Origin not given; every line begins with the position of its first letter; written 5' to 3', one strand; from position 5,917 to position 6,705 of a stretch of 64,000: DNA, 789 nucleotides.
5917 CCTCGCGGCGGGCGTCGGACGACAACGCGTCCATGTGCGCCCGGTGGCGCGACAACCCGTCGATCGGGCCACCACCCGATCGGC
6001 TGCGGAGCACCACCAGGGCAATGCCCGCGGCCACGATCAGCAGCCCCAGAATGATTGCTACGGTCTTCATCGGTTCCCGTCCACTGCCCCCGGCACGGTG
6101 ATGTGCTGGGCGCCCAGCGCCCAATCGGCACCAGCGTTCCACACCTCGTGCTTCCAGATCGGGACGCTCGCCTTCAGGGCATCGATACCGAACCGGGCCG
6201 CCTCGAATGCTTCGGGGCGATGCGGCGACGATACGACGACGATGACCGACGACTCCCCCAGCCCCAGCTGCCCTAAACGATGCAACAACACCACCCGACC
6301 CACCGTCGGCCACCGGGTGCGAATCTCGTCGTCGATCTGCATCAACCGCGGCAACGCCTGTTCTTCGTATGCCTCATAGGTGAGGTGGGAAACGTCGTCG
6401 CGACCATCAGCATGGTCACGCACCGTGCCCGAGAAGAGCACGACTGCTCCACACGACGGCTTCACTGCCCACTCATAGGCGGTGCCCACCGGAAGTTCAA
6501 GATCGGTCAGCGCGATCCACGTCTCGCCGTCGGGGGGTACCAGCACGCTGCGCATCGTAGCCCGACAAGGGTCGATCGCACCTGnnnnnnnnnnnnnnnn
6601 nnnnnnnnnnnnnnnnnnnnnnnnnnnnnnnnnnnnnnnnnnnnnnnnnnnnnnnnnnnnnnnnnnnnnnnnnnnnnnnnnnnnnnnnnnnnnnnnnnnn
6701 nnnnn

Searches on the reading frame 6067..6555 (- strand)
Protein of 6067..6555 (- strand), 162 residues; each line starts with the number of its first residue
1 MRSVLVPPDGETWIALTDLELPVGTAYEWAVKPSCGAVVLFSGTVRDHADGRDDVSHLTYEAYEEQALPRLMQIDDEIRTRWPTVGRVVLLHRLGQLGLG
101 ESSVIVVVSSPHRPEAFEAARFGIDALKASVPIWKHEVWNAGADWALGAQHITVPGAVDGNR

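Call 23: search_protein_families(library=pfam, proteins=[window:6067-6555:-], max_evalue=0.001)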
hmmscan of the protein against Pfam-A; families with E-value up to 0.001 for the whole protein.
window:6067-6555:- (162 aa): 1 family
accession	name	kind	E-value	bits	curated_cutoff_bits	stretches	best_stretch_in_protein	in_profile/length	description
PF02391.22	MoaE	-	4e-35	120.9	23.4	1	20-129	5-113/114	MoaE protein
